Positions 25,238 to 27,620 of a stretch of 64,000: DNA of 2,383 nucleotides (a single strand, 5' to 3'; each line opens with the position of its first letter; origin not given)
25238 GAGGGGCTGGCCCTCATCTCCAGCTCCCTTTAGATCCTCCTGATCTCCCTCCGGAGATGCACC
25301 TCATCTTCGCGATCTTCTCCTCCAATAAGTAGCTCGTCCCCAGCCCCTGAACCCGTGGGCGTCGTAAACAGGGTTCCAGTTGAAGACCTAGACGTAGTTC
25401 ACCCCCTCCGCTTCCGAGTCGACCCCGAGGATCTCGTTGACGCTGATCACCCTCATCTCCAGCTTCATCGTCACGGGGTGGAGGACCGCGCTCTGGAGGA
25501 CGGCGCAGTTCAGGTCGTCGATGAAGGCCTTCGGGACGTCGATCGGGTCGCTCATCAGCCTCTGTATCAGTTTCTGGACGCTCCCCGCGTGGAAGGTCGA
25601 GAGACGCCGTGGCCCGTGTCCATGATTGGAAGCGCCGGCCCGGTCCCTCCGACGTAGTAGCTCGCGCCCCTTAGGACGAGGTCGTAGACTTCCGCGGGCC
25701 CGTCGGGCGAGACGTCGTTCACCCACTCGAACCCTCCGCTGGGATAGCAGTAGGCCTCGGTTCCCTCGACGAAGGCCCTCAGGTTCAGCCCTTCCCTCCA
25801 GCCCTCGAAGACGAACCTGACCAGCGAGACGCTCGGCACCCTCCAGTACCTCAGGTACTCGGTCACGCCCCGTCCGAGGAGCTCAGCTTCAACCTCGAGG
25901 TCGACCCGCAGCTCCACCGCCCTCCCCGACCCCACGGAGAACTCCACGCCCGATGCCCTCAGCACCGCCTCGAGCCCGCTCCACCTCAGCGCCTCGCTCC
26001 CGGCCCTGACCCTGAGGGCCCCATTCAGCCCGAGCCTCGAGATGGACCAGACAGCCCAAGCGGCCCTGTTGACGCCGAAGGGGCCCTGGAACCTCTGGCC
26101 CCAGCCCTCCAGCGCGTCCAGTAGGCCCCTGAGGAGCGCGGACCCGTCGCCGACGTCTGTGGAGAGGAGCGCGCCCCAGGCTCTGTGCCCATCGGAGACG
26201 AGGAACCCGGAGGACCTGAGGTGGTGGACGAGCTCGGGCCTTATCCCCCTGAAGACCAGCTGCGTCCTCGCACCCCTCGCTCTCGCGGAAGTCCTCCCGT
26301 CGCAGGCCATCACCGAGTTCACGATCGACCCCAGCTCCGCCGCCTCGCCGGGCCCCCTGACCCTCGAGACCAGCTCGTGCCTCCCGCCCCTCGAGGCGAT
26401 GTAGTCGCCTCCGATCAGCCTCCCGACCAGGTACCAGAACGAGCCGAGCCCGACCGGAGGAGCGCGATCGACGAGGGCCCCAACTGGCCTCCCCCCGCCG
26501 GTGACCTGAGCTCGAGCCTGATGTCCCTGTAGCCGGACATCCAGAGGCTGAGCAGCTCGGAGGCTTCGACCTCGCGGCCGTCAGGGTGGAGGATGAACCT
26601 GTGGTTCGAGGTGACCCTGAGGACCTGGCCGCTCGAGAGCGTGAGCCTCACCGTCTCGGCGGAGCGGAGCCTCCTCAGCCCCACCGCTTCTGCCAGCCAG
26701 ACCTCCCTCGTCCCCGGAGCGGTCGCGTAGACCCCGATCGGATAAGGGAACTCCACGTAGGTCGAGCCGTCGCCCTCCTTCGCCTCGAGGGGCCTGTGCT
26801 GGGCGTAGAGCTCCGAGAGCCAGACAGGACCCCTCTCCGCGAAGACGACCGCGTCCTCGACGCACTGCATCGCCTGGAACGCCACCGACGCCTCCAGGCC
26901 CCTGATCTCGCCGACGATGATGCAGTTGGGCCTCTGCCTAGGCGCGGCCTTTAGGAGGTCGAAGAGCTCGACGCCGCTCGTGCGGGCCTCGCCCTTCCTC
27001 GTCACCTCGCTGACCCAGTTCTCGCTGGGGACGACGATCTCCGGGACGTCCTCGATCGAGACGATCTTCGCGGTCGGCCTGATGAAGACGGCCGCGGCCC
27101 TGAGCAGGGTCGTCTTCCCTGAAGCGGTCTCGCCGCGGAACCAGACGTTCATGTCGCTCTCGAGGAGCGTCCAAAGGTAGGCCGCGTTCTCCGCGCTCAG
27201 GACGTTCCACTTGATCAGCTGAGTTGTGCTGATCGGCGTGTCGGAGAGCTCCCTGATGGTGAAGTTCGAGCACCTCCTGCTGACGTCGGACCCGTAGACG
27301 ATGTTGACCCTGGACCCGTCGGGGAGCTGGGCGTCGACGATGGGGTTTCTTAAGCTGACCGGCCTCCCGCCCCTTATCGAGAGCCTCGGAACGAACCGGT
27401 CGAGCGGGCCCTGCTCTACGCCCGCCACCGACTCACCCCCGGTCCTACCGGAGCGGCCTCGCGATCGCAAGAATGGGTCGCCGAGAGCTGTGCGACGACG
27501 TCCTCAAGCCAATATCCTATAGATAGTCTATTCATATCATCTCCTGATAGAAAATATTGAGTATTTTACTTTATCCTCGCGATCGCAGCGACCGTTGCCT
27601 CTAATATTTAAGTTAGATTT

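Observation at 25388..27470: Secretion ATPase (FlaI/VirB11 family) split by an intein-like insertion and spread over three reading frames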

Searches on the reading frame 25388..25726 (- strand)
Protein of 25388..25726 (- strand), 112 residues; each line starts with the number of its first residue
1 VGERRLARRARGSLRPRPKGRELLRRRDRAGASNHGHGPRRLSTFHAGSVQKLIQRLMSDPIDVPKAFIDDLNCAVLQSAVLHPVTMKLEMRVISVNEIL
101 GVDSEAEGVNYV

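Call 6: search_protein_families(library=pfam, proteins=[window:25388-25726:-], max_evalue=1)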
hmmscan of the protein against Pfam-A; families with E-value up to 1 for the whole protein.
window:25388-25726:- (112 aa): 1 family
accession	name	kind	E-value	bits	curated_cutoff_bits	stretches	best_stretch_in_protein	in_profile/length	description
PF18357.7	DtxR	-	0.14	12.9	25.9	1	86-105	12-31/79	Diphteria toxin repressor SH3 domain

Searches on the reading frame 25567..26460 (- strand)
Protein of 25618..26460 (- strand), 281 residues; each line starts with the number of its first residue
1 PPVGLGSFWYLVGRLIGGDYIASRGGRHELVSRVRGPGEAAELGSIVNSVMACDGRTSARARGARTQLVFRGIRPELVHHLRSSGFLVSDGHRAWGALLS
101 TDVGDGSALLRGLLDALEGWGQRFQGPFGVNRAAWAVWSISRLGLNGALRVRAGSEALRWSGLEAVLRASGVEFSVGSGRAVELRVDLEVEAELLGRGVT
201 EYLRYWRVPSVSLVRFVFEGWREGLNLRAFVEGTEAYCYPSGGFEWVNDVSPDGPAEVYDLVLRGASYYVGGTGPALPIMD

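Call 6: search_protein_families(library=pfam, proteins=[window:25567-26322:-], max_evalue=1)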
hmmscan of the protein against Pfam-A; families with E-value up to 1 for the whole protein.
window:25567-26322:- (251 aa): 0 families

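Call 41: predict_structure(alignment_id=A2)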
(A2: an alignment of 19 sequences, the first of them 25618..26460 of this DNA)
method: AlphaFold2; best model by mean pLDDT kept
length: 281 residues; sequences in the alignment: 19
mean_pLDDT: 79.9   pTM: 0.81
mean pLDDT of the five models: 79.9, 79.7, 79.4, 78.8, 77.9
residues with pLDDT >= 90: 95; 70-90: 125; 50-70: 28; < 50: 33
segments of 3 or more residues with pLDDT < 50: 251-258, 262-271, 273-281
pLDDT, mean of each block of 10 residues (from residue 1): 73 95 88 91 87 76 88 87 84 87 79 94 91 93 90 92 87 93 87 54 85 83 80 86 60 47 44 40 29
secondary structure, 60 per line:
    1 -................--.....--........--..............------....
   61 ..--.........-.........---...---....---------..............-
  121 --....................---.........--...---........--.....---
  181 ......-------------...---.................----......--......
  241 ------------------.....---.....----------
elements in order: E2-4 H5-17 E20-24 E27-34 H37-50 E57-62 E65-73 H75-83 E87-89 E93-96 H106-119 E123-125 H126-142 E149-154 H163-170 E173-177 E181-186 E200-202 E206-209 H210-222 E227-232 E235-240 E259-263 E267-271

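Call 43: fold_search(model_id=the predicted structure, library=pdb)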
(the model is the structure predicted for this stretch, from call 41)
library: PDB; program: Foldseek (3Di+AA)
matches with E <= 10: 692; with E <= 0.001: 0
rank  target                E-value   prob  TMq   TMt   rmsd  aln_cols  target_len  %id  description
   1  2dch                  1.2e-02  0.95  0.29  0.38  16.5       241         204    8  Crystal structure of archaeal intron-encoded homing endonuclease I-Tsp061I (released 2006-07-06)
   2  9xya_A                1.7e-02  0.18  0.15  0.14  19.6       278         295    8  One of a series of engineered variants of I-OnuI meganuclease targeting altered DNA target sequence (released 2025-09-10)
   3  8dy7_I                2.4e-02  0.91  0.33  0.41   9.1       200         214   16  Streptomyces venezuelae RNAP transcription open promoter complex with WhiA and WhiB transcription factors (released 2023-03-01)
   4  5e5s_A                4.0e-02  0.21  0.20  0.19  17.9       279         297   11  I-SmaMI K103A mutant (released 2016-01-13)
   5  5e5o_A                4.0e-02  0.14  0.15  0.15  19.1       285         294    8  I-SmaMI bound to uncleaved DNA target in the presence of Calcium ions (released 2016-01-13)
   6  4ut0_K                4.2e-02  0.90  0.29  0.42   6.1       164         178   15  THE CRYSTAL STRUCTURE OF I-DMOI IN COMPLEX WITH ITS TARGET DNA AT 10 DAYS INCUBATION IN 5MM MN (STATE 7) (released 2014-12-17)
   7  5akf_I                4.8e-02  0.84  0.27  0.40  13.5       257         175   10  THE CRYSTAL STRUCTURE OF I-DMOI Q42AK120M IN COMPLEX WITH ITS TARGET DNA NICKED IN THE CODING STRAND A AND IN THE PRES (released 2015-06-17)
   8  8dy9_I                5.0e-02  0.89  0.32  0.30  15.8       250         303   10  Streptomyces venezuelae RNAP unconstrained open promoter complex with WhiA and WhiB transcription factors (released 2023-03-01)
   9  3eh8_A                5.3e-02  0.51  0.26  0.28  17.5       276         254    9  Crystal structure of Y2 I-AniI variant (F13Y/S111Y)/DNA complex with calcium (released 2009-01-13)
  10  2vs7_G                5.7e-02  0.87  0.30  0.42   5.4       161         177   14  The crystal structure of I-DmoI in complex with DNA and Ca (released 2008-11-11)
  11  4unc_G                5.7e-02  0.84  0.27  0.40  13.4       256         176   10  THE CRYSTAL STRUCTURE OF I-DMOI IN COMPLEX WITH ITS TARGET DNA AT 8 DAYS INCUBATION IN 5MM MN (STATE 6) (released 2014-12-17)
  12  3oor_A                5.7e-02  0.69  0.28  0.34  15.7       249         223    8  I-SceI mutant (K86R/G100T)complexed with C/G+4 DNA substrate (released 2010-11-17)
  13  1mow_A                5.7e-02  0.51  0.22  0.24  17.6       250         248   10  E-DreI (released 2002-11-29)
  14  4z20_A                5.7e-02  0.11  0.15  0.14  20.2       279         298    9  Crystal Structure of Meganuclease I-SmaMI Bound to Uncleaveable DNA with a TTGT Central Four (released 2016-03-30)
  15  7qss                  6.4e-02  0.90  0.32  0.22   5.7       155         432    9  Crystal structure of homing endonuclease-associated TliVMA intein (C1A) (released 2022-03-30)
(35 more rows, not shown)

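Call 63: search_protein_representatives(protein=window:25618-26460:-)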
Query: 281 residues. Proteins with E-value up to 0.001 (for the whole library): 5; up to 1e-10: 3; up to 1e-30: 1. The best 5 are listed.
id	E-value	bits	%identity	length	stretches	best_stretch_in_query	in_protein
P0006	4.3e-40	154.4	37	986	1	2-281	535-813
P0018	2.7e-16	76.3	32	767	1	7-281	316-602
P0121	5.7e-12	62.2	38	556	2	197-281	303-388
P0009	2.9e-05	40.1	34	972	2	219-281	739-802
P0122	9.6e-04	35.1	25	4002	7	85-131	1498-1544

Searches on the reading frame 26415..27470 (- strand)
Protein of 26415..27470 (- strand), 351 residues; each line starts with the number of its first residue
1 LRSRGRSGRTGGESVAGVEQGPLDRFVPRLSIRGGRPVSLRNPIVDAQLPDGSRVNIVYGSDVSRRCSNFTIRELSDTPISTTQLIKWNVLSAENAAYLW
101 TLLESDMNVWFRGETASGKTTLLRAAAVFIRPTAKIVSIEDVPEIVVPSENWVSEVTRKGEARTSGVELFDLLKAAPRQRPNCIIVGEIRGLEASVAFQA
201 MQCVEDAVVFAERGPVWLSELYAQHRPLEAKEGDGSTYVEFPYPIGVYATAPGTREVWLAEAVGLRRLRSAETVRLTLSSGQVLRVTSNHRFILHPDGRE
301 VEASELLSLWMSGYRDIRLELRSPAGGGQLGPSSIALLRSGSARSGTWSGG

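Call 6: search_protein_families(library=pfam, proteins=[window:26415-27470:-], max_evalue=1)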
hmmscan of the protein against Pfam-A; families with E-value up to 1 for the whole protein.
window:26415-27470:- (351 aa): 3 families
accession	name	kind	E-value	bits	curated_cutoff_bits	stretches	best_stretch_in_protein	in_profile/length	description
PF00437.27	T2SSE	-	2.2e-20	73.1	24.9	1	40-202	68-234/370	Type II/IV secretion system protein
PF13555.12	AAA_29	-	0.024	14.8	27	1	83-134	4-50/61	P-loop containing region of AAA domain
PF14890.11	Intein_splicing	-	0.065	13.5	35.8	1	271-306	48-86/155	Intein splicing domain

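Call 69: list_cluster_members(proteins=[P0001, window:26415-27428:-, window:25567-26322:-])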
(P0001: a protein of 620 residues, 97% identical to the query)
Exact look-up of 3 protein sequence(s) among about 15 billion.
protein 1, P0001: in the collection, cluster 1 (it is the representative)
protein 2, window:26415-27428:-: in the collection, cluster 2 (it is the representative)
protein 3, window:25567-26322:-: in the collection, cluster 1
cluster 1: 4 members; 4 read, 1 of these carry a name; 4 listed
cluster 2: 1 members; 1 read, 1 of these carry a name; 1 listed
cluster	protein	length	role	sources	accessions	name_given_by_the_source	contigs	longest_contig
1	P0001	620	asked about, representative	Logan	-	-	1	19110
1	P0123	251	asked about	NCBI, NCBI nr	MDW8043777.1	MAG: hypothetical protein RMJ30_06015 [Nitrososphaerota archaeon] | hypothetical protein [Nitrososphaerota archaeon]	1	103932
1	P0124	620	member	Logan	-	-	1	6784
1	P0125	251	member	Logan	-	-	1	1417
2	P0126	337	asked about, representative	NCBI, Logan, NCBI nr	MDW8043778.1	MAG: ATPase, T2SS/T4P/T4SS family [Nitrososphaerota archaeon] | ATPase, T2SS/T4P/T4SS family [Nitrososphaerota archaeon]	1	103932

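Call 70: find_encoding_contigs(protein=P0124, flank=6000, max_places=3)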
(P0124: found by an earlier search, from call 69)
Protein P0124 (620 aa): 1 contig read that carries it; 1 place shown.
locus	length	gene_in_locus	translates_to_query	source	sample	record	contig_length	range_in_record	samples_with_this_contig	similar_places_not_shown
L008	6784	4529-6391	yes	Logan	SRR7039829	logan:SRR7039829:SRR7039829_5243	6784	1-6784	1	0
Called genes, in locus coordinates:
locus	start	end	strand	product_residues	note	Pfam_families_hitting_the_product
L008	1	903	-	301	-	?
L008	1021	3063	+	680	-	PF01496:V_ATPase_I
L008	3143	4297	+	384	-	PF01041:DegT_DnrJ_EryC1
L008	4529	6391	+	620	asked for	PF00437:T2SSE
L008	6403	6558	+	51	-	-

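Call 71: find_encoding_contigs(protein=P0125, flank=3000, max_places=3)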
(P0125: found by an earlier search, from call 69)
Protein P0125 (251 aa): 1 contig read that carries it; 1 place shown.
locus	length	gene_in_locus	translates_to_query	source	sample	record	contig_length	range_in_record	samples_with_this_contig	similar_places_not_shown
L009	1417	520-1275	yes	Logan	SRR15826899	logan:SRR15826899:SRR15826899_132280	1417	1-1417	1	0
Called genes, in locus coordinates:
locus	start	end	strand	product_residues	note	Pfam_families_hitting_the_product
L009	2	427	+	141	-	?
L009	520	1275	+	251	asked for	-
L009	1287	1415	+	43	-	?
